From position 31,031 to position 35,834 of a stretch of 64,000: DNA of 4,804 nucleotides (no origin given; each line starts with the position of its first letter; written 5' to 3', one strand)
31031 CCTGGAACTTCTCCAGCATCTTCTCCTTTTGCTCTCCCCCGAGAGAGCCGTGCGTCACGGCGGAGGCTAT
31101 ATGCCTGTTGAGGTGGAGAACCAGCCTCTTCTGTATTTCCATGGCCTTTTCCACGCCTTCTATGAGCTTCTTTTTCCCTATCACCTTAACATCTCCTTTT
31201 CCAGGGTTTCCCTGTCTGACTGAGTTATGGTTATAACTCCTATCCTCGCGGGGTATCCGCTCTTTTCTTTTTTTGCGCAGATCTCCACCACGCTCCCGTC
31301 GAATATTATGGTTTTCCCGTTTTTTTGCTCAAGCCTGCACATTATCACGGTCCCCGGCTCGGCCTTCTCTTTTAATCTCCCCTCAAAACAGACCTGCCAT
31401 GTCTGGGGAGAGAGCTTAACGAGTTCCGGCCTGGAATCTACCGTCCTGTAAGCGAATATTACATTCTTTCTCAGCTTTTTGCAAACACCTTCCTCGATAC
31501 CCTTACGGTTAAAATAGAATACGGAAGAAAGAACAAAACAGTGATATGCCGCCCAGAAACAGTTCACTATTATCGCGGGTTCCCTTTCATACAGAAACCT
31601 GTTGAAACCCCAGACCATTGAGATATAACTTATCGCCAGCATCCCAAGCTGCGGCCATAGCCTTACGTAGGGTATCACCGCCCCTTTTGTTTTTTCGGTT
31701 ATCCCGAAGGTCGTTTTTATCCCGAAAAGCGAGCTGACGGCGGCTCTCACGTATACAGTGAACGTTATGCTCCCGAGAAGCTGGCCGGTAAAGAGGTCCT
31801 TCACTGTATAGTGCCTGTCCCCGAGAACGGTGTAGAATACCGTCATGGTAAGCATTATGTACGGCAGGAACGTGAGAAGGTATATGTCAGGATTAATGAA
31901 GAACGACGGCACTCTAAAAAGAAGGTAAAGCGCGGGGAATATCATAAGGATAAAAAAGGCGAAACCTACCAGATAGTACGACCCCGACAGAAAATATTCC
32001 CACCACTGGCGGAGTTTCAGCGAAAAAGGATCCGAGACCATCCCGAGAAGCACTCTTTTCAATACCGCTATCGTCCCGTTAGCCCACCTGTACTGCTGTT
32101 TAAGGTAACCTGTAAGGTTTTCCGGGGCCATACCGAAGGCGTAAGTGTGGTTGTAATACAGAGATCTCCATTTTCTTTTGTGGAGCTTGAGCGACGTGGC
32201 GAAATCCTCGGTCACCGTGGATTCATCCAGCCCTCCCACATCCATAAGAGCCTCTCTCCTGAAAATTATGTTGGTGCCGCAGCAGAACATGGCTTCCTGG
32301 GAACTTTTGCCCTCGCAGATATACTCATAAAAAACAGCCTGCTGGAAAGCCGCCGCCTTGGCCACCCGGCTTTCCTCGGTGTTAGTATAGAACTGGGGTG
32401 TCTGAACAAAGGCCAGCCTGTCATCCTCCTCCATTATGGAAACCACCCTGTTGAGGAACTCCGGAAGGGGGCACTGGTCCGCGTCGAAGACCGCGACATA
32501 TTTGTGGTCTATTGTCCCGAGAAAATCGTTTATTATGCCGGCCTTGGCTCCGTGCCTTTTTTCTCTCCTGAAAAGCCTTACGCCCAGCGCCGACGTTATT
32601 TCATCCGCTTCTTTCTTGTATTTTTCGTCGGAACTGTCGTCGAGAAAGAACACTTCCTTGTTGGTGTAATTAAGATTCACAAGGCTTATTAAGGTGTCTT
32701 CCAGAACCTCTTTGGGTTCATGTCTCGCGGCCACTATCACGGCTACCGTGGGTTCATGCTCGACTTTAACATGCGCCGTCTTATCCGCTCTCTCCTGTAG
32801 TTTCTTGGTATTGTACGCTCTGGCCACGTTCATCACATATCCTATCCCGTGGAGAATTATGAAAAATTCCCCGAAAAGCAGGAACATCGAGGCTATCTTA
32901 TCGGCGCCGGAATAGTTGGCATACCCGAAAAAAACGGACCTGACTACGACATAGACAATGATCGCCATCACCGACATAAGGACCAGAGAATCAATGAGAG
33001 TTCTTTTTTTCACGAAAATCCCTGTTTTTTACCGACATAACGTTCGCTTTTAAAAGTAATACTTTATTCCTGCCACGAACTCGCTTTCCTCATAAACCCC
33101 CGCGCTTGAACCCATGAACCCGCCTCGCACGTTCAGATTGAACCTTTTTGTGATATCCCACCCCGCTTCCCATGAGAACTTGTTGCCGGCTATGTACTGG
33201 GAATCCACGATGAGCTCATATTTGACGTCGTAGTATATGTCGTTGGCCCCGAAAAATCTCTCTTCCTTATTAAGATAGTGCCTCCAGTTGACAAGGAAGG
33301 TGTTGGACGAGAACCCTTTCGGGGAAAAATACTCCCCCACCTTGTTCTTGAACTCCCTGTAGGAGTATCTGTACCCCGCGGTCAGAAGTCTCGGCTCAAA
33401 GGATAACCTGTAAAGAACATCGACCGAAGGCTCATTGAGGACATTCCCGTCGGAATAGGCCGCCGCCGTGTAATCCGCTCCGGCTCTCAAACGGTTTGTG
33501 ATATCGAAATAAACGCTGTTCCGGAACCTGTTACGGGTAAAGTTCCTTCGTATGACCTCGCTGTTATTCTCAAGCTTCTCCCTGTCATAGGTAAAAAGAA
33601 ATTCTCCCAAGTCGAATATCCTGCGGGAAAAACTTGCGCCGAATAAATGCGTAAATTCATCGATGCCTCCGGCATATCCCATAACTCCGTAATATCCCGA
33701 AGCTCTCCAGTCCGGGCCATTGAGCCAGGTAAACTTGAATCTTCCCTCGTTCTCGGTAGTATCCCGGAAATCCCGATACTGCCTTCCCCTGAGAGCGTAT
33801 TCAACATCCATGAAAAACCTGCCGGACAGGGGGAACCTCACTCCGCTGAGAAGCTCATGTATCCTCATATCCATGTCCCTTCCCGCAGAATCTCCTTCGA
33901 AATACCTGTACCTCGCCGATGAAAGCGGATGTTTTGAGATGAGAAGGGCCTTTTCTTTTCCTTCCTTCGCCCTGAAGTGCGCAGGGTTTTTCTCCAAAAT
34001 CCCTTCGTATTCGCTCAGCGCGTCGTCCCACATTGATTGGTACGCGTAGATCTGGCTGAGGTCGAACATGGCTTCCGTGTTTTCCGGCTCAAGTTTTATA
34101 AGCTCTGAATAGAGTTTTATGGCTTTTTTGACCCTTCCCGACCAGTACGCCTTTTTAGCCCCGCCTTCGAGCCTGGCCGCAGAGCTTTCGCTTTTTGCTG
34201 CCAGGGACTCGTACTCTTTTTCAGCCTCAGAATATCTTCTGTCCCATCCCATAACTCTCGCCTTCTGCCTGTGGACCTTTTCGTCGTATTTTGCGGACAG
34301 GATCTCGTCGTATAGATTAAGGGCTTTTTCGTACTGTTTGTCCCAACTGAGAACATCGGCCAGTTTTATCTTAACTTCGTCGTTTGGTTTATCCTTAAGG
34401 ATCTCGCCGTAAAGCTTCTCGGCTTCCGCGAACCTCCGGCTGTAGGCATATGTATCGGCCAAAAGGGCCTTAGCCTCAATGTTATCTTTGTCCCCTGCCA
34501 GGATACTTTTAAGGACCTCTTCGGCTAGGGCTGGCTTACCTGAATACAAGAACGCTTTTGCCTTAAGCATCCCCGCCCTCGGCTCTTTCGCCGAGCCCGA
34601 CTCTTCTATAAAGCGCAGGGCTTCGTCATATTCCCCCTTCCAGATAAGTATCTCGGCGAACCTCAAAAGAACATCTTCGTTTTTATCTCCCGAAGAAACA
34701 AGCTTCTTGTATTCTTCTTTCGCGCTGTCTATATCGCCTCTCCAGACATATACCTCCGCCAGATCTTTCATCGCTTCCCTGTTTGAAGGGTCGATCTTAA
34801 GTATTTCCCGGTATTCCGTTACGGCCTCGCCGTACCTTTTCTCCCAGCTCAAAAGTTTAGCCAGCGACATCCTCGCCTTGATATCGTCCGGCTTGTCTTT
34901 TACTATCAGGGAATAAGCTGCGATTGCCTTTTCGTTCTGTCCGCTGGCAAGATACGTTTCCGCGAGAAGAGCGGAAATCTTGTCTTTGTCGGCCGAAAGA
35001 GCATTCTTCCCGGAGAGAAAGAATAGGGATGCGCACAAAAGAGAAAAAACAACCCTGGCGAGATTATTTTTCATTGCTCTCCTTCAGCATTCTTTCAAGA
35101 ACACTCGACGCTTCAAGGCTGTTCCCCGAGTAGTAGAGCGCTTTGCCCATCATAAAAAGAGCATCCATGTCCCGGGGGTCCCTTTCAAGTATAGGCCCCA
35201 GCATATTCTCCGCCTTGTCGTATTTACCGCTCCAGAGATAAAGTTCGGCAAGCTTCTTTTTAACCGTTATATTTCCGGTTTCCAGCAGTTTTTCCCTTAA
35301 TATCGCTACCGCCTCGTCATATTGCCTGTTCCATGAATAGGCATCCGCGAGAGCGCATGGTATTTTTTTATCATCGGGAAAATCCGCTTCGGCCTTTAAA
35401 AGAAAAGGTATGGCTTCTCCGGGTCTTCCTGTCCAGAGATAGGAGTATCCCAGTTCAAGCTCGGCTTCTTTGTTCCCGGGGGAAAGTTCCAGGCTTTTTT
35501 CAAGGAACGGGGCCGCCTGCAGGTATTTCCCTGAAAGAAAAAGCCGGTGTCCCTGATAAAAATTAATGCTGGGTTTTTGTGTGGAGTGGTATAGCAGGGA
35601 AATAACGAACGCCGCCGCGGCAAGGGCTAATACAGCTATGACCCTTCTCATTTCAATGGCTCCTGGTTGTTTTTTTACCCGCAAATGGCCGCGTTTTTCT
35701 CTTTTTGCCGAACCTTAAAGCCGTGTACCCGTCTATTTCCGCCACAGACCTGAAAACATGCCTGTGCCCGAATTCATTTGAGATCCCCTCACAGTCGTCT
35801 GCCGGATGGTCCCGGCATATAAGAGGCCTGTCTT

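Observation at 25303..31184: Duplicated cassette of two overlapping small genes bracketing a two-component and EPS block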

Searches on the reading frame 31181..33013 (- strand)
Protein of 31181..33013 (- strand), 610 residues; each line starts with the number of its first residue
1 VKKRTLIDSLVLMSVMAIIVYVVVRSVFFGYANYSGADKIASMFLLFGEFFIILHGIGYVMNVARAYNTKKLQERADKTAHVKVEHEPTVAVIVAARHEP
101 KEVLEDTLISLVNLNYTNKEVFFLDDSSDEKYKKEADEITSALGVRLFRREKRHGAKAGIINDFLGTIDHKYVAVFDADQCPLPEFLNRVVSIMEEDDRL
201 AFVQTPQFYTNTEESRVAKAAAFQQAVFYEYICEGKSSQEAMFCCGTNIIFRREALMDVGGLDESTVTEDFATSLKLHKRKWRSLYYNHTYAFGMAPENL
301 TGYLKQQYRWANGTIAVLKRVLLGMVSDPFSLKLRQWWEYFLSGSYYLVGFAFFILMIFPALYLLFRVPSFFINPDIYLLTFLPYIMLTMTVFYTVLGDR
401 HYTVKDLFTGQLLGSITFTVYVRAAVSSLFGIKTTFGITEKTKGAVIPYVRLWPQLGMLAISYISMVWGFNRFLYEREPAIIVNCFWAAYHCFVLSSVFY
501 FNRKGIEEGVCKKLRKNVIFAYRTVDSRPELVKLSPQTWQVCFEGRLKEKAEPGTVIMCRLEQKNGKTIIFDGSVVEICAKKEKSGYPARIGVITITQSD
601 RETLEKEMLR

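Call 4: search_protein_families(library=pfam, proteins=[window:31181-33013:-], max_evalue=1)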
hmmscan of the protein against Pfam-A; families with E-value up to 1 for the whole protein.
window:31181-33013:- (610 aa): 8 families
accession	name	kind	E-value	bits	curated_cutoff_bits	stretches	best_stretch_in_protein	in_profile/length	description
PF13641.12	Glyco_tranf_2_3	-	1.6e-26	94.2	27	1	88-313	1-230/230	Glycosyltransferase like family 2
PF13632.12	Glyco_trans_2_3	-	2.5e-25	89.9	27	1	172-388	1-192/198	Glycosyl transferase family group 2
PF00535.33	Glycos_transf_2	-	7.8e-22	78.4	23.3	1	92-259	2-167/168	Glycosyl transferase family 2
PF03552.20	Cellulose_synt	-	2e-11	43.6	24.7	1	265-442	420-605/722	Cellulose synthase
PF13506.12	Glyco_transf_21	-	2.4e-10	40.6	21.7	1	167-311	28-173/174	Glycosyl transferase family 21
PF10111.15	Glyco_tranf_2_2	-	0.00051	20.1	27.3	1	92-280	3-202/276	Glycosyltransferase like family 2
PF06007.16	PhnJ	-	0.0062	16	25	1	68-189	74-190/275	Phosphonate metabolism protein PhnJ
PF03142.21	Chitin_synth_2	-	0.56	9.2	27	0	272-320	331-380/527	Chitin synthase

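Call 7: search_protein_families(library=ncbifam, proteins=[window:31181-33013:-], max_evalue=1)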
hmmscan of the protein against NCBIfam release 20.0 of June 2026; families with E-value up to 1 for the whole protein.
window:31181-33013:- (610 aa): 26 families (the best 25 are shown)
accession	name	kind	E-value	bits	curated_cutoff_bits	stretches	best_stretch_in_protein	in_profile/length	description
TIGR03030.1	CelA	equivalog_domain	6.2e-66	222.9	699.1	1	13-499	58-560/714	UDP-forming cellulose synthase catalytic subunit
NF008558.0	PRK11498.1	equivalog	1.8e-42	145.3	992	1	15-497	200-684/872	UDP-forming cellulose synthase catalytic subunit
TIGR03937.1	PgaC_IcaA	equivalog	6.6e-28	97.8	422.3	1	59-392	16-344/407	poly-beta-1,6-N-acetyl-D-glucosamine synthase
TIGR03965.1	mycofact_glyco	equivalog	2.1e-14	53.3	280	1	80-320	66-306/467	mycofactocin biosynthesis glycosyltransferase MftF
NF003958.0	PRK05454.2-1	equivalog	5.1e-14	51.4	419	1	56-313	74-358/704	glucans biosynthesis glucosyltransferase MdoH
TIGR04242.1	nodulat_NodC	equivalog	6.6e-12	45.1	550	1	62-315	22-285/395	chitooligosaccharide synthase NodC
TIGR03472.1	HpnI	equivalog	1.6e-10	40.4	310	1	51-318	8-275/373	bacteriohopanetetrol glucosamine biosynthesis glycosyltransferase HpnI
NF003962.0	PRK05454.2-5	equivalog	5.6e-09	35.1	328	1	11-315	59-388/641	glucans biosynthesis glucosyltransferase MdoH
NF047683.1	TeichurnBiosyTuaG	equivalog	7.8e-09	35.5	400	1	85-281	3-190/252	teichuronic acid biosynthesis protein TuaG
NF041875.1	EPS_EpsD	equivalog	3.8e-08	33.1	370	1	92-317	3-230/325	exopolysaccharide biosynthesis glycosyltransferase EpsD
NF003959.0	PRK05454.2-2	equivalog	1.4e-07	30.3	550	1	146-322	159-347/599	glucans biosynthesis glucosyltransferase MdoH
TIGR03469.1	HpnB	hypoth_equivalog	2.4e-07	30.1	379.25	1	74-263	30-230/386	hopene-associated glycosyltransferase HpnB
NF053739.1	GlytfEpsEBac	equivalog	3e-06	26.4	450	1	88-266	1-171/265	glycosyltransferase EpsE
NF003956.0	PRK05454.1-3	equivalog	1.2e-05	23.7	864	1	146-264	203-326/718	glucans biosynthesis glucosyltransferase MdoH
TIGR04440.1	glyco_TIGR04440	domain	3.2e-05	23.8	70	1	126-223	35-135/215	TIGR00180 family glycosyltransferase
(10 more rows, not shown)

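Call 70: search_solved_structures(query=window:31181-33013:-, max_evalue=0.001, show_alignments=1)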
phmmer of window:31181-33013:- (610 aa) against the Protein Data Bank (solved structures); distinct sequences matched with E-value up to 0.001: 16.
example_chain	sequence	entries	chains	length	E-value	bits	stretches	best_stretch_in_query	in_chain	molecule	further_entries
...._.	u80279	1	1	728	6.4e-35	123.8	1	84-392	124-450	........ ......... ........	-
4hg6_A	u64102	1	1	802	8.2e-35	123.4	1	84-392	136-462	Cellulose Synthase Subunit A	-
4p00_A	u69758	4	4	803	8.2e-35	123.4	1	84-392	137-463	Cellulose Synthase A subunit | Cellulose Synthase subunit A | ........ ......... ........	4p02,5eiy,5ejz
9b8v_E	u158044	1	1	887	2.4e-34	121.9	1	41-498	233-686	Cellulose synthase catalytic subunit [UDP-forming]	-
7lby_A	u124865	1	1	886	2.4e-34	121.9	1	41-498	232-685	Cellulose synthase catalytic subunit [UDP-forming]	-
9fmv_A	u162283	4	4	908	2.5e-34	121.8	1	41-498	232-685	Cellulose synthase catalytic subunit [UDP-forming]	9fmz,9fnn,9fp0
8vht_A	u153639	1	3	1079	1.4e-08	36.9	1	265-442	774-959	Cellulose synthase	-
7d5k_A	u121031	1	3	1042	1.5e-08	36.7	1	265-443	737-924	Cellulose synthase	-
8vhz_A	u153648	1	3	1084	2.5e-06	29.4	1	259-443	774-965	Cellulose synthase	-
2z87_A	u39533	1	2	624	6e-06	28.1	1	97-213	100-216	Chondroitin synthase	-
2z86_A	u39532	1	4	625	6e-06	28.1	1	97-213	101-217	Chondroitin synthase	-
8dqk_A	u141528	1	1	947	6.6e-06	28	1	264-393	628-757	Cellulose synthase-like CslF6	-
6wlb_A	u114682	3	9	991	1.2e-05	27.2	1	240-474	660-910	Cellulose synthase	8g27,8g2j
7ck3_A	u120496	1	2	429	1.5e-05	26.8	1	257-313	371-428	Cellulose synthase A catalytic subunit 3 [UDP-forming],Cellulose synthase A catalytic subu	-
8vi0_A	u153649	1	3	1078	2.1e-05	26.3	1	258-397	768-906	Cellulose synthase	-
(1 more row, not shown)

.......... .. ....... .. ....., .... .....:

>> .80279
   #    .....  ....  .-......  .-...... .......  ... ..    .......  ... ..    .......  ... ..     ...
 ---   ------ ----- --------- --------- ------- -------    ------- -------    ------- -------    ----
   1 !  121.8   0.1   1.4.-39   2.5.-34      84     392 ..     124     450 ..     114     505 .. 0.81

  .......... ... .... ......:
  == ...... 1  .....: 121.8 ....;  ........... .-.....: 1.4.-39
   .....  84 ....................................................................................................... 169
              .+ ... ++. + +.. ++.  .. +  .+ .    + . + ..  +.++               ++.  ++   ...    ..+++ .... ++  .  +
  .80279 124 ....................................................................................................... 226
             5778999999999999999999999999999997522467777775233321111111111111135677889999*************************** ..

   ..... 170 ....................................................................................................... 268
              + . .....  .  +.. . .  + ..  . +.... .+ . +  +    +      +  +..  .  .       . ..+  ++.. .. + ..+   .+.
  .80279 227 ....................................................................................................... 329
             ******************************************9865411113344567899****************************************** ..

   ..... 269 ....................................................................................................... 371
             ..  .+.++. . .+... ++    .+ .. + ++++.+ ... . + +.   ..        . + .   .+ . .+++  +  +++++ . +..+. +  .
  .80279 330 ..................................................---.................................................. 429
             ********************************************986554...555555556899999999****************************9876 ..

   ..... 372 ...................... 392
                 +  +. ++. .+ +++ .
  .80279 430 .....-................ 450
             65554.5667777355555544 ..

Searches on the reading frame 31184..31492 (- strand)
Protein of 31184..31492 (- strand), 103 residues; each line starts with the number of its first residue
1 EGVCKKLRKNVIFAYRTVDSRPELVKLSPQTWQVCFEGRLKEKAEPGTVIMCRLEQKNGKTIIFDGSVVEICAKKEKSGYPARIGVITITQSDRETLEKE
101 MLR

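Call 48: search_protein_families(library=pfam, proteins=[window:31184-31492:-], max_evalue=0.1)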
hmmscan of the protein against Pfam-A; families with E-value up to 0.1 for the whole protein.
seq(103 aa): 1 family
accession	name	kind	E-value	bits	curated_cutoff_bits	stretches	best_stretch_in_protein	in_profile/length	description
PF18472.7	HP1451_C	-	0.067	13.7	25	0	51-84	18-51/67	HP1451 C-terminal domain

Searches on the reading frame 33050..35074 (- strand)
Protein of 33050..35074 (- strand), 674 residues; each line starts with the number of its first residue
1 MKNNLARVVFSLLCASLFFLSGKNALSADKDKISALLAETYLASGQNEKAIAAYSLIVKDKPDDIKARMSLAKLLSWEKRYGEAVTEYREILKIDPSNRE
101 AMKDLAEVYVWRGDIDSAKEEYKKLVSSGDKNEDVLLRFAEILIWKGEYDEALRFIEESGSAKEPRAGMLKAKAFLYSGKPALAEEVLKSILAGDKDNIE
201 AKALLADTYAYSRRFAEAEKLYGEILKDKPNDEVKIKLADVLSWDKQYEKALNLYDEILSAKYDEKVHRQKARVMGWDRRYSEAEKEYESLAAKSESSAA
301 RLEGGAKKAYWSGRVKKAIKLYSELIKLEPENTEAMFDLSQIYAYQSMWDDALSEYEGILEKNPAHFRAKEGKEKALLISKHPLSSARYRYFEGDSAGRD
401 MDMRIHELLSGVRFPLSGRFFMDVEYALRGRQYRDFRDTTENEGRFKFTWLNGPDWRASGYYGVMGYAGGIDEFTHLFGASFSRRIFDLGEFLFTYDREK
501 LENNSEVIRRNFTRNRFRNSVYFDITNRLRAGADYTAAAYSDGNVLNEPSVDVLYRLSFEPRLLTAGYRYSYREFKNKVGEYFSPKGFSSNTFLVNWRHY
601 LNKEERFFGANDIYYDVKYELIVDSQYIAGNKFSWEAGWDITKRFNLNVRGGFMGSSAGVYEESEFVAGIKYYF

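Call 4: search_protein_families(library=pfam, proteins=[window:33050-35074:-], max_evalue=1)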
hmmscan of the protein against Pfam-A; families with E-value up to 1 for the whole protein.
window:33050-35074:- (674 aa): 39 families (the best 25 are shown)
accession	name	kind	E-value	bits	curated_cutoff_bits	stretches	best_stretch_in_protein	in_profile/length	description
PF14559.12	TPR_19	-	1.6e-41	140.9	25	6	176-232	2-58/68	Tetratricopeptide repeat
PF13428.12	TPR_14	-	4.2e-28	95.4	23.5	6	67-107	3-43/44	Tetratricopeptide repeat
PF07719.23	TPR_2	-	7.3e-24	82.3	27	4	69-98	5-34/34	Tetratricopeptide repeat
PF13432.12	TPR_16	-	1.3e-19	70.8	32.7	4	37-98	3-64/65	Tetratricopeptide repeat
PF24575.1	TPR_Slam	-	3.8e-18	66.3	35.2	4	29-80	43-96/104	Surface lipoprotein assembly modifier, N-terminal TPR repeats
PF13424.12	TPR_12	-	3.9e-13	49.8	30.1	1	68-124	6-70/77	Tetratricopeptide repeat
PF12895.13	ANAPC3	-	1.1e-11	45.2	27.2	3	79-158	3-81/82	Anaphase-promoting complex, cyclosome, subunit 3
PF13174.12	TPR_6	-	1.4e-11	44.6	26.3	0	334-364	1-31/33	Tetratricopeptide repeat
PF13414.12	TPR_11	-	2.9e-11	43.3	26.8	3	312-344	7-39/42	TPR repeat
PF23914.1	TPR_CcmH_CycH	-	3.6e-11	43.6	42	2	36-132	55-154/158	Cytochrome c-type biogenesis protein H TPR domain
PF25064.1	ARM_TT21_5th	-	1.8e-10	41.6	27.8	2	105-163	7-65/117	TT21 fifth ARM repeats domain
PF00515.34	TPR_1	-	3.7e-10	39.6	27.8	1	66-98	2-34/34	Tetratricopeptide repeat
PF14561.12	TPR_20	-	6.7e-10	39.6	25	1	58-123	15-82/90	Tetratricopeptide repeat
PF09976.15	TPR_21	-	9.2e-09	35.7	25.5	3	105-160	82-140/193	Tetratricopeptide repeat-like domain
PF13431.12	TPR_17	-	7.3e-08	32.5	24.4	1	321-353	1-33/34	Tetratricopeptide repeat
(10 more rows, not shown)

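Call 7: search_protein_families(library=ncbifam, proteins=[window:33050-35074:-], max_evalue=1)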
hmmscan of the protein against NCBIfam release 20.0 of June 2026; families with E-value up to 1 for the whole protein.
window:33050-35074:- (674 aa): 37 families (the best 25 are shown)
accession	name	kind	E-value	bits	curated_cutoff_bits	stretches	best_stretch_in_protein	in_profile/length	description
TIGR02917.1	PEP_TPR_lipo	equivalog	7.6e-34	116.7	312.2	3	91-297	48-259/899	XrtA/PEP-CTERM system TPR-repeat protein PrsT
NF040959.1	MamA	equivalog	3.9e-19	68.9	200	3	36-125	76-165/204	magnetosome protein MamA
NF033762.1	social_mot_Tgl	equivalog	2.4e-14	53.3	225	3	37-125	37-126/252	social motility TPR repeat lipoprotein Tgl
TIGR03939.1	PGA_TPR_OMP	equivalog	2.7e-14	52.4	366.65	2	61-222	390-552/800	poly-beta-1,6 N-acetyl-D-glucosamine export porin PgaA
NF053607.1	CHU_0125_OmpA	equivalog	3.5e-14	52.3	620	3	177-270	31-125/639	CHU_0125 family OmpA-like outer membrane integrity protein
TIGR02521.1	type_IV_pilW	equivalog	2.6e-13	50.1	154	3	32-101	32-101/234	type IV pilus biogenesis/stability protein PilW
TIGR02552.1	LcrH_SycD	equivalog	8.9e-13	48.1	104.8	3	36-127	21-114/136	SycD/LcrH family type III secretion system chaperone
NF033920.0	C39_PA2778_fam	equivalog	3e-11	43.2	150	2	33-124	157-249/255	PA2778 family cysteine peptidase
NF008756.0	PRK11788.1-4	equivalog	1.6e-10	40.6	474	2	37-152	186-301/389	lipopolysaccharide assembly protein LapB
TIGR00540.1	TPR_hemY_coli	hypoth_equivalog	1.6e-10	40.3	142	2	130-256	258-383/385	heme biosynthesis-associated TPR protein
NF052230.1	T9SS_PorE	exception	8.7e-10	37.5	600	2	29-107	55-133/648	PorE family type IX secretion system protein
NF052415.1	T3SS_chap_SctY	equivalog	2.8e-09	37.4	70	1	33-99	8-77/106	type III secretion apparatus assembly chaperone SctY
NF047371.1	FlcA_CTERM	equivalog_domain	4.1e-09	35.5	300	2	38-154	162-285/646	periplasmic flagellar collar protein FlcA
NF008520.0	PRK11447.1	equivalog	1.4e-08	33.1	858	2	40-158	582-696/1157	cellulose synthase complex outer membrane protein BcsC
NF008757.0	PRK11788.1-5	equivalog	2.3e-08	33.6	363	3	36-159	185-308/388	lipopolysaccharide assembly protein LapB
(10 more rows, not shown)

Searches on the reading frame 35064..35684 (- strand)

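Call 24: search_protein_families(library=pfam, proteins=[window:35064-35684:-], max_evalue=0.001)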
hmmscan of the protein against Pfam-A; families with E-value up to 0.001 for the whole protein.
window:35064-35684:- (206 aa): 18 families
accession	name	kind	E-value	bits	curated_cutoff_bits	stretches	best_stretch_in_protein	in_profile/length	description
PF14559.12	TPR_19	-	5.9e-29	100.6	25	4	48-106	1-59/68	Tetratricopeptide repeat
PF13428.12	TPR_14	-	2e-16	59.3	23.5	1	143-181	5-43/44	Tetratricopeptide repeat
PF07719.23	TPR_2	-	6.9e-16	57.4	27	0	41-71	4-34/34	Tetratricopeptide repeat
PF12895.13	ANAPC3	-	3.3e-15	56.6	27.2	0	22-97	6-81/82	Anaphase-promoting complex, cyclosome, subunit 3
PF13432.12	TPR_16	-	3.7e-12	46.9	32.7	2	144-201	2-59/65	Tetratricopeptide repeat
PF00515.34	TPR_1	-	2e-10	40.5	27.8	0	49-71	12-34/34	Tetratricopeptide repeat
PF13424.12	TPR_12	-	1.1e-09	38.8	30.1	0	144-199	8-71/77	Tetratricopeptide repeat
PF13174.12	TPR_6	-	2.7e-09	37.5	26.3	0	174-202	1-29/33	Tetratricopeptide repeat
PF13181.12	TPR_8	-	5.5e-09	35.9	25.7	0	51-70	14-33/34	Tetratricopeptide repeat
PF13176.12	TPR_7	-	1.2e-07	31.7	27.9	0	111-133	4-26/36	Tetratricopeptide repeat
PF13431.12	TPR_17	-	1.8e-07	31.3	24.4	0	166-192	6-32/34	Tetratricopeptide repeat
PF13374.12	TPR_10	-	4.6e-07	30.1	27.5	0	112-131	8-27/42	Tetratricopeptide repeat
PF14561.12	TPR_20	-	4.8e-06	27.2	25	0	100-152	16-71/90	Tetratricopeptide repeat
PF23914.1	TPR_CcmH_CycH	-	1.9e-05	25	42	1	119-202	63-150/158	Cytochrome c-type biogenesis protein H TPR domain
PF25062.1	ARM_TT21_N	-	2.2e-05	24.7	40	0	79-197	34-160/222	Tetratricopeptide repeat protein 21 N-terminal ARM repeat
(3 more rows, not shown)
